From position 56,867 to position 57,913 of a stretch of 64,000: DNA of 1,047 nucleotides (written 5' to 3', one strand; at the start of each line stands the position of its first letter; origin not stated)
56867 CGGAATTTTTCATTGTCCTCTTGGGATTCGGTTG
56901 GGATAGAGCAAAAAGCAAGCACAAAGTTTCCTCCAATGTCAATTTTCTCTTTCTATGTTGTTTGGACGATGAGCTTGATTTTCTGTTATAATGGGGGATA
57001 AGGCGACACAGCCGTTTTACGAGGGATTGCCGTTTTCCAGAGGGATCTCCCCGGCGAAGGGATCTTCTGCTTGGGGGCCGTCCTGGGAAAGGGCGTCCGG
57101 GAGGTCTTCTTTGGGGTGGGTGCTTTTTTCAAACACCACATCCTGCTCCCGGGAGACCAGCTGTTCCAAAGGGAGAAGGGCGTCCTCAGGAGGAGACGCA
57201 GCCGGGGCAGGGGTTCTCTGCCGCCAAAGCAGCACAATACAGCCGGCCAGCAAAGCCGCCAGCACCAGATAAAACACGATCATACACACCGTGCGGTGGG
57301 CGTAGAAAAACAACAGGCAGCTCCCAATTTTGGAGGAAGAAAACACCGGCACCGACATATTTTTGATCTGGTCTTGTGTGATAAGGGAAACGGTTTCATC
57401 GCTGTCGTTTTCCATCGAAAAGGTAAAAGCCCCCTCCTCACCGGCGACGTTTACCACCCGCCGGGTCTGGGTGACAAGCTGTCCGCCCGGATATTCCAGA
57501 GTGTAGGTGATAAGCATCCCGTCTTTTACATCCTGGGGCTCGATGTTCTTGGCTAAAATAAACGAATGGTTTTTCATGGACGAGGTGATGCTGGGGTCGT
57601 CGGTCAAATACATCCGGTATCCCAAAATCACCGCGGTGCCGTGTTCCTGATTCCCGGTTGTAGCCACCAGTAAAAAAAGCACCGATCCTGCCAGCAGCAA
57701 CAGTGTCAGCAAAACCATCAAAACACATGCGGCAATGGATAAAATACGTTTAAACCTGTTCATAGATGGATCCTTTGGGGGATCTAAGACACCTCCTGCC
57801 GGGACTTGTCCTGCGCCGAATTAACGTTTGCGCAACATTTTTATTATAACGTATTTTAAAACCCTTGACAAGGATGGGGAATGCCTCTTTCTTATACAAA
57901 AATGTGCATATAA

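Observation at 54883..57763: Co-oriented module: SipW-like (possibly degenerate) signal peptidase, sigma factor, anti-sigma factor, small secreted protein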

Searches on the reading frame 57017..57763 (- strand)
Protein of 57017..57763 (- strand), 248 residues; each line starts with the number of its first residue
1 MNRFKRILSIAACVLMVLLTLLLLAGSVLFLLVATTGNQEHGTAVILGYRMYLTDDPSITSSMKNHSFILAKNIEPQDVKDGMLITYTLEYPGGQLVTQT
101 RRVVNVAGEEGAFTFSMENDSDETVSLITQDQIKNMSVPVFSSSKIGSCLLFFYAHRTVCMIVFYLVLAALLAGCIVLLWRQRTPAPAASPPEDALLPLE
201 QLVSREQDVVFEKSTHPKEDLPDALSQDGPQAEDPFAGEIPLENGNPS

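Call 3: search_protein_families(library=pfam, proteins=[window:57017-57763:-], max_evalue=1)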
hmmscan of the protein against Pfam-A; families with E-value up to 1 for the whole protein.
window:57017-57763:- (248 aa): 4 families
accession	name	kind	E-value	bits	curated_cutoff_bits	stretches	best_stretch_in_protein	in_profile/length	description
PF13567.11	DUF4131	-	0.066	13.3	31.6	0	148-189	18-61/165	Domain of unknown function (DUF4131)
PF04932.20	Wzy_C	-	0.2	11.9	31.7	0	4-54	38-88/149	O-Antigen ligase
PF14145.11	YrhK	-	0.36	11.2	26.1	1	8-39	3-32/58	YrhK-like protein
PF16028.10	SLC3A2_N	-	0.47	10.6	27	0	155-180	32-57/77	Solute carrier family 3 member 2 N-terminus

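Call 4: search_protein_families(library=ncbifam, proteins=[window:57017-57763:-], max_evalue=1)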
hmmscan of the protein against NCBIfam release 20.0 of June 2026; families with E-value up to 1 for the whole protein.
window:57017-57763:- (248 aa): 3 families
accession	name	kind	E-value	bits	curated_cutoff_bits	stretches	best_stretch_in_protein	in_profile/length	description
TIGR02228.1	sigpep_I_arch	equivalog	0.00061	19.7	51.85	1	17-148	9-139/158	signal peptidase I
NF046067.1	SigPepSipWBacil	equivalog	0.0012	18.4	190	1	15-124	9-110/189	signal peptidase I SipW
TIGR04409.1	LptC_YrbK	equivalog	0.41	10.1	38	0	163-192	2-31/180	LPS export ABC transporter periplasmic protein LptC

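Call 5: find_homologous_proteins(query=window:57017-57763:-, max_evalue=0.001)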
Query window:57017-57763:- (248 aa): 2 proteins with E <= 0.001 among 6928 candidates.
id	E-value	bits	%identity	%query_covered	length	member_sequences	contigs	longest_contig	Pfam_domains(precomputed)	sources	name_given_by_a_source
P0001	5.7e-159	545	100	100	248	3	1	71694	-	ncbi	-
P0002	5.4e-53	198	47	83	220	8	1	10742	-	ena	-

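Call 6: search_solved_structures(query=window:57017-57763:-, max_evalue=10, show_alignments=3)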
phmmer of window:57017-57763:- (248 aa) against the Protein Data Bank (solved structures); distinct sequences matched with E-value up to 10: 0.

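Call 8: find_encoding_contigs(protein=P0002, flank=8000)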
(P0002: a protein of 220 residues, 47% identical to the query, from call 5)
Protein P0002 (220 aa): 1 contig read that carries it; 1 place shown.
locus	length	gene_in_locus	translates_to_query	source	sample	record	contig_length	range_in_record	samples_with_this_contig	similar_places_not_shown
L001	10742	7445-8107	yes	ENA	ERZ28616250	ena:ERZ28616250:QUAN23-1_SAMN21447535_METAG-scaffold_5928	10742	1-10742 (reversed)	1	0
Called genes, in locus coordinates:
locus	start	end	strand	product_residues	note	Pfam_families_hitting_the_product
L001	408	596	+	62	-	-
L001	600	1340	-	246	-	PF09335:VTT_dom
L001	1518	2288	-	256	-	-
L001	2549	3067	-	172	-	PF07670:Gate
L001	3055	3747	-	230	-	PF07670:Gate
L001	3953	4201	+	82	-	PF04014:MazE_antitoxin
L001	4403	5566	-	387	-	PF00389:2-Hacid_dh, PF02826:2-Hacid_dh_C, PF03446:NAD_binding_2 (weak)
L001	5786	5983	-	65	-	-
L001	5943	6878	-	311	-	-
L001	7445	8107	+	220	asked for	-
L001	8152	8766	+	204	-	PF08281:Sigma70_r4_2, PF04545:Sigma70_r4 (faint)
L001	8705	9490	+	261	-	PF14285:DUF4367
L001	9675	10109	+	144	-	-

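Call 9: find_encoding_contigs(protein=P0001, flank=10000)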
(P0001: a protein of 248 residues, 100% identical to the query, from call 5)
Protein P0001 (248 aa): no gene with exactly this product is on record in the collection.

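Call 21: search_protein_representatives(alignment_id=A1)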
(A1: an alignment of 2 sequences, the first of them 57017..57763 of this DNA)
Query: 2 sequences, 253 profile positions. Proteins with E-value up to 0.001 (for the whole library): 448; up to 1e-10: 8; up to 1e-30: 2. The best 150 are listed.
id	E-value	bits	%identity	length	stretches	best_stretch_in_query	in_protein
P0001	6.0e-146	500.9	-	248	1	1-253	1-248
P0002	3.4e-126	436.2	-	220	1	15-242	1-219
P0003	4.4e-16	75.4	-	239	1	13-234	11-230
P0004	4.0e-15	72.2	-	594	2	6-191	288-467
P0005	1.8e-12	63.6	-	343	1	14-206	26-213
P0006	2.6e-11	59.7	-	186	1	19-135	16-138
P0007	2.8e-11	59.6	-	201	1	8-188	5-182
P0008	9.8e-11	57.9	-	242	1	11-232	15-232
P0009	3.7e-09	52.7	-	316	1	8-140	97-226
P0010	5.2e-09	52.2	-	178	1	22-168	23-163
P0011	5.7e-09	52.1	-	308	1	25-170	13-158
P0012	6.3e-09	51.9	-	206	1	6-123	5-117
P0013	6.5e-09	51.9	-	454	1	21-215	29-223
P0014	7.1e-09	51.8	-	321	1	13-196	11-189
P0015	7.4e-09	51.7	-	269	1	5-192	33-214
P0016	7.8e-09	51.6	-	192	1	4-179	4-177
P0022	1.3e-08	51.0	-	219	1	6-221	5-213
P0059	2.0e-07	47.0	-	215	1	5-222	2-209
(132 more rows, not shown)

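Call 27: find_encoding_contigs(protein=P0003, flank=8000)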
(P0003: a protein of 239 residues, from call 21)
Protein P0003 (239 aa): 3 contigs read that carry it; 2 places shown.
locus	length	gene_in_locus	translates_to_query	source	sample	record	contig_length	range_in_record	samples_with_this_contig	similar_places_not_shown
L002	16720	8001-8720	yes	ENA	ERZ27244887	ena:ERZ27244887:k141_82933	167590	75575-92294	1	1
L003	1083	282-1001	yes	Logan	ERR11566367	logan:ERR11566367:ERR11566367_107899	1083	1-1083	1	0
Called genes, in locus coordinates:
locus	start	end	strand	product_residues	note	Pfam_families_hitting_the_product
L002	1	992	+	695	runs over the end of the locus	PF03030:H_PPase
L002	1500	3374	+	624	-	PF09339:HTH_IclR (weak), PF13412:HTH_24, PF13601:HTH_34 (weak), PF12804:NTP_transf_3, PF01633:Choline_kinase, PF01636:APH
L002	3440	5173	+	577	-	PF02028:BCCT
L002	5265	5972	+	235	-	PF00483:NTP_transferase (weak), PF12804:NTP_transf_3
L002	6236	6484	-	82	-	PF04014:MazE_antitoxin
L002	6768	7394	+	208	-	PF07670:Gate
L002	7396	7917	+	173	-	PF07670:Gate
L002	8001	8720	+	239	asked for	-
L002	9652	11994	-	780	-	PF01074:Glyco_hydro_38N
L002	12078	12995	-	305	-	PF00480:ROK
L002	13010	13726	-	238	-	PF00392:GntR, PF07702:UTRA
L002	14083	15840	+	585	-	-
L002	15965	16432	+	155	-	-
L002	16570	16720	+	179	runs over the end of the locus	PF03729:DUF308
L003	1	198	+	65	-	?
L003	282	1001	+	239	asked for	-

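Call 28: find_encoding_contigs(protein=P0059, flank=8000)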
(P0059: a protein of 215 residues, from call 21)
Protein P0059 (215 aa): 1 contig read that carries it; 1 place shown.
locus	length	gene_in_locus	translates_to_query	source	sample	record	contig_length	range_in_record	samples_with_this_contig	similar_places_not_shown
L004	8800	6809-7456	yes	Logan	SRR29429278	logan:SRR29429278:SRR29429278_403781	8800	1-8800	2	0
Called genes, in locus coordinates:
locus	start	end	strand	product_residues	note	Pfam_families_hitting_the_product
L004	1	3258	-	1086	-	?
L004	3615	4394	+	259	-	PF04991:LicD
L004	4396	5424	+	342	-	PF00535:Glycos_transf_2, PF10111:Glyco_tranf_2_2, PF13641:Glyco_tranf_2_3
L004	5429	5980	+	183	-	PF25084:LbH_EIF2B, PF25247:LbH_GLGC (faint), PF00132:Hexapep, PF25087:GMPPB_C (weak), PF14602:Hexapep_2 (weak), PF00132:Hexapep, PF14602:Hexapep_2 (weak)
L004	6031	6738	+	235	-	PF04239:DUF421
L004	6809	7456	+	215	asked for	-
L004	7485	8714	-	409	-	PF00480:ROK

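Call 29: find_encoding_contigs(protein=P0022, flank=8000)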
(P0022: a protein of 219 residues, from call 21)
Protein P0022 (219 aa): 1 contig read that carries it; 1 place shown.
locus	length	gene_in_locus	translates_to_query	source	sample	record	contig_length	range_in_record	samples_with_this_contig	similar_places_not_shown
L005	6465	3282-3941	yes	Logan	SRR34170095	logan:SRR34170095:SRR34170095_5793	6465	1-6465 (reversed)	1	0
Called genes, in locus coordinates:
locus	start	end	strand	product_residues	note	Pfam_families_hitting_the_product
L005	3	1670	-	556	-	?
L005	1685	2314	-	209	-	PF01195:Pept_tRNA_hydro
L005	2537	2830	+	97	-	PF10704:DUF2508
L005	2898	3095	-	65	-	-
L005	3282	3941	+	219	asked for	-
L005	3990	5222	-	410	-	PF00480:ROK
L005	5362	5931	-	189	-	PF02441:Flavoprotein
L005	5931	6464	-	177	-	?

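Call 40: find_related_loci(query=A1, collection=genome_contigs, flank=10000)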
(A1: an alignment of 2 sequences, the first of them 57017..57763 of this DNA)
Query A1 (248 aa) in genome_contigs; peptide patterns used: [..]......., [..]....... (x = any residue, [..] = any of these).
224 stretches matched a pattern; 1 encode a relative of the query (tblastn E <= 1e-3); 1 distinct loci.
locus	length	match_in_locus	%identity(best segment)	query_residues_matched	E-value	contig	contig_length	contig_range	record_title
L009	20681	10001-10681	45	5-235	2e-52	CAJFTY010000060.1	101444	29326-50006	Candidatus Metaruminococcus caecorum isolate Coassembly_mag_161 genome assembly, contig: MAGpy_11413_min2k_bin_161_fak87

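Call 43: list_cluster_members(proteins=[window:57017-57763:-, window:56314-56922:-, window:55608-56363:-, window:54883-55323:-, P0003, P0022, P0059])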
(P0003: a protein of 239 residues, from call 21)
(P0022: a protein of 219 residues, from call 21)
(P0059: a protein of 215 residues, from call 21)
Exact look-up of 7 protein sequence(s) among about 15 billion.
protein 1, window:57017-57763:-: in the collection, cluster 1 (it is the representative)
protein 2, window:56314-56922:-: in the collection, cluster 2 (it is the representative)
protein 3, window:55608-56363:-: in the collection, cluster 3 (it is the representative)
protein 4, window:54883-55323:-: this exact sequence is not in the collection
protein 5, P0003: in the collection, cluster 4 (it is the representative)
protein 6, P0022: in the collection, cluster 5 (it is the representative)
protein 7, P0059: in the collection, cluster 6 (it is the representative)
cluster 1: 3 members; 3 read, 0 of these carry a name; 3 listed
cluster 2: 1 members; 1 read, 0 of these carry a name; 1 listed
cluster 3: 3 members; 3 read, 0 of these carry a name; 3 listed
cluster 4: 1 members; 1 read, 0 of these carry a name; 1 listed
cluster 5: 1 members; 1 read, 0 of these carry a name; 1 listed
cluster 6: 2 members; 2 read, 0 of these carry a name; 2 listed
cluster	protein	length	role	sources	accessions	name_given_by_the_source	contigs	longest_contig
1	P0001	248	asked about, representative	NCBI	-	-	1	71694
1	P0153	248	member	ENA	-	-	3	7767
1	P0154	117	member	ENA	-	-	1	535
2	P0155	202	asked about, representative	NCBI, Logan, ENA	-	-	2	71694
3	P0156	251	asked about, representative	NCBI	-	-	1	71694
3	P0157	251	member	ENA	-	-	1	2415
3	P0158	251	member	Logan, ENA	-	-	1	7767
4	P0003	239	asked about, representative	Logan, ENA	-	-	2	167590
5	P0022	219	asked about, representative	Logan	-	-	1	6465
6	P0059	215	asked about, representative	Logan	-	-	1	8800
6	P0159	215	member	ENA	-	-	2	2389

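Call 50: predict_structure(alignment_id=A3)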
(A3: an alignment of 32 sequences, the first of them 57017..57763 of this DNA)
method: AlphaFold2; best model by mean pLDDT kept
length: 248 residues; sequences in the alignment: 32
mean_pLDDT: 82.3   pTM: 0.61
mean pLDDT of the five models: 82.3, 81.7, 81.5, 80.4, 80.1
residues with pLDDT >= 90: 116; 70-90: 69; 50-70: 58; < 50: 5
segments of 3 or more residues with pLDDT < 50: none
pLDDT, mean of each block of 10 residues (from residue 1): 90 91 88 71 84 80 87 97 95 91 94 94 93 95 94 90 90 91 77 67 67 57 52 59 61
secondary structure, 60 per line:
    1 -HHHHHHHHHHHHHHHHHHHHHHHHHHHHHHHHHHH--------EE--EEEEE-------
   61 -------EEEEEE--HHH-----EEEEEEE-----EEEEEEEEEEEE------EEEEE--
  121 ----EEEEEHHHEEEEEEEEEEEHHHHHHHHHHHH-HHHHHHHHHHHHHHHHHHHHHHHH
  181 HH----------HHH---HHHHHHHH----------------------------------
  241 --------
elements in order: H2-36 E49-53 E68-73 E84-90 E96-107 E114-118 E125-129 E133-143 H144-155 H157-182 H199-206

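Call 52: fold_search(model_id=the predicted structure, library=pdb)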
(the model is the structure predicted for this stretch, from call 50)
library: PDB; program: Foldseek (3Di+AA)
matches with E <= 10: 1067; with E <= 0.001: 0
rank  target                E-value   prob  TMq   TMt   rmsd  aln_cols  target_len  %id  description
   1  7p2q_A                1.5e-03  1.00  0.39  0.61   5.3       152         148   12  Human Signal Peptidase Complex Paralog C (SPC-C) (released 2021-10-06)
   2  7p2p_A                3.9e-03  1.00  0.38  0.59   5.1       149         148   12  Human Signal Peptidase Complex Paralog A (SPC-A) (released 2021-10-06)
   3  4wvj_A                3.2e-02  1.00  0.29  0.14   7.1       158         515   10  Crystal structure of the Type-I signal peptidase from Staphylococcus aureus (SpsB) in complex with an inhibitor peptid (released 2015-09-23)
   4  2ro0_MODEL_1_A        3.8e-02  0.96  0.20  0.44   5.2        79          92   15  Solution structure of the knotted tudor domain of the yeast histone acetyltransferase, Esa1 (released 2008-04-29)
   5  9fnd_Y                4.0e-02  1.00  0.21  0.16   3.9        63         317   19  Transcriptional activator PafBC bound to mycobacterial RNA polymerase (released 2025-02-12)
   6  4wvg_A                4.3e-02  1.00  0.28  0.14   7.3       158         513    9  Crystal structure of the Type-I signal peptidase from Staphylococcus aureus (SpsB). (released 2015-09-23)
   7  9fnd_X                4.8e-02  1.00  0.21  0.16   3.3        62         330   13  Transcriptional activator PafBC bound to mycobacterial RNA polymerase (released 2025-02-12)
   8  6my0_B                5.1e-02  0.82  0.20  0.37  11.3       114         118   11  Structure of 53BP1 Tandem Tudor domains with E1549P and D1550N mutations (released 2019-11-27)
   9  4qqg_C                6.7e-02  0.99  0.20  0.59   3.7        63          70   13  Crystal structure of an N-terminal HTATIP fragment (released 2014-07-09)
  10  9g6k_Lp               6.7e-02  0.97  0.23  0.16  10.5        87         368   16  LSU structure derived from the LSU sample of the mitoribosome from T. gondii. (released 2024-12-11)
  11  5gl6_A                6.7e-02  0.96  0.21  0.29   4.4        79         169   16  Msmeg rimP (released 2017-07-12)
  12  6vip_A                6.7e-02  0.66  0.19  0.35  11.4       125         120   13  TUDOR DOMAIN OF TUMOR SUPPRESSOR P53BP1 WITH MFP-6008 (released 2020-02-12)
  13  4n31_A                7.1e-02  0.99  0.29  0.48   7.4       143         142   10  Structure and activity of Streptococcus pyogenes SipA: a signal peptidase homologue essential for pilus polymerisation (released 2014-08-20)
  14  8swj_B                7.1e-02  0.87  0.19  0.35   9.3       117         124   12  Co-crystal structure of 53BP1 tandem Tudor domains in complex with UNC8531 (released 2023-08-02)
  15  6sj9_A                7.6e-02  1.00  0.21  0.09   3.5        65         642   11  Proteasome accessory factor B/C (PafBC) of Arthrobacter aurescens (released 2019-10-16)
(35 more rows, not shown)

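Call 53: search_protein_families(library=pfam, proteins=[P0003, P0005, P0006, P0007, P0010, P0014, P0022, P0059, P0002, P0016], max_evalue=0.01)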
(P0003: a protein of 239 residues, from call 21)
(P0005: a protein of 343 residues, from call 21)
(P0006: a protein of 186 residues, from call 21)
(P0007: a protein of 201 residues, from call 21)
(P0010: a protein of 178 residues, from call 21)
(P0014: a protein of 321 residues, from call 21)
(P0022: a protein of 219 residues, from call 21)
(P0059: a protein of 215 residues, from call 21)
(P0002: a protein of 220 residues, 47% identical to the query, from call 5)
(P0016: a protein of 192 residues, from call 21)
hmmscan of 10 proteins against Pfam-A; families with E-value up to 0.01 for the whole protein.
P0003 (239 aa): 0 families

P0005 (343 aa): 0 families

P0006 (186 aa): 0 families

P0007 (201 aa): 1 family
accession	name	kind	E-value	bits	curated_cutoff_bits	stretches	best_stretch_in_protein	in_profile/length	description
PF10502.14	Peptidase_S26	-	0.00075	19.9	22.9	1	35-85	16-68/168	Signal peptidase, peptidase S26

P0010 (178 aa): 1 family
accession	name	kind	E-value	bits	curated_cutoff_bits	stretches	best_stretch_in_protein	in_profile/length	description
PF00717.28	Peptidase_S24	-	0.0034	17.5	23.3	1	52-113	37-93/116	Peptidase S24-like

P0014 (321 aa): 0 families

P0022 (219 aa): 0 families

P0059 (215 aa): 0 families

P0002 (220 aa): 0 families

P0016 (192 aa): 0 families

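Call 54: search_solved_structures(query=A3, max_evalue=0.01, show_alignments=2)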
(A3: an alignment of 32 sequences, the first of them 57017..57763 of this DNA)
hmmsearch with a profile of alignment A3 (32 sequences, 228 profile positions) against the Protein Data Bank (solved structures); distinct sequences matched with E-value up to 0.01: 3.
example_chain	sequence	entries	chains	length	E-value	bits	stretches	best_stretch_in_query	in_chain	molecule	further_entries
7p2p_A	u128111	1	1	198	3.9e-16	62.4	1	48-168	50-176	Signal peptidase complex catalytic subunit SEC11A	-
7p2q_A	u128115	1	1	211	2.3e-15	59.8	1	48-144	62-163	Signal peptidase complex catalytic subunit SEC11C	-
9rjb_A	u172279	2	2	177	4e-15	59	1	48-168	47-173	Signal peptidase complex catalytic subunit SEC11A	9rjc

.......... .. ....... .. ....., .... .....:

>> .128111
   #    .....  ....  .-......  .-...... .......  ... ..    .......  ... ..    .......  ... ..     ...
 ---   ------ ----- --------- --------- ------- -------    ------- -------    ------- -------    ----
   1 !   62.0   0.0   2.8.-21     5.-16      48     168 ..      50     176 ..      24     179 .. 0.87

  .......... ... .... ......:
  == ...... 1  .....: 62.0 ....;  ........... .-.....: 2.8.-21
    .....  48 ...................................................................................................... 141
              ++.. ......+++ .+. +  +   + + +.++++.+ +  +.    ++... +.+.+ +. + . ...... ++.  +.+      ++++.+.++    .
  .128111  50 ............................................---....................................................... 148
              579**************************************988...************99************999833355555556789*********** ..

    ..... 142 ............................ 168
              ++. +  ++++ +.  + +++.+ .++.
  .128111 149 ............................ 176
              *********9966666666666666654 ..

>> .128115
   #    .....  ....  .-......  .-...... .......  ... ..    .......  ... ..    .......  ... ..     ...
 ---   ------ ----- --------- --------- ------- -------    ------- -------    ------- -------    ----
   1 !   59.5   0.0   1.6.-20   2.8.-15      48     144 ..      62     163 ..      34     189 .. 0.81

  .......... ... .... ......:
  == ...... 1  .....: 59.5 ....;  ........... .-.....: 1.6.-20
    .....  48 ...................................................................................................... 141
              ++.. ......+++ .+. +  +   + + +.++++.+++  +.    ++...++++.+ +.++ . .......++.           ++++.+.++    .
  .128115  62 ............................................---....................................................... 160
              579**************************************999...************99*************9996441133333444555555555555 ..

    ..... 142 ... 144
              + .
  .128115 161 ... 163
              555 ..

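Call 75: search_protein_families(library=padloc, proteins=[window:57017-57763:-], max_evalue=0.01)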
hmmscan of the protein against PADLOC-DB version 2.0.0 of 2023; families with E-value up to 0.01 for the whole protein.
window:57017-57763:- (248 aa): 0 families

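Call 83: search_protein_families(library=pfam, proteins=[L001:9675-10109:+], max_evalue=0.1)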
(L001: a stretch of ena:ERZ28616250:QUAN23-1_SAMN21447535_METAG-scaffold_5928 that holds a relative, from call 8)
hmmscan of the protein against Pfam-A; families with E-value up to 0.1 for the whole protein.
L001:9675-10109:+ (144 aa): 0 families
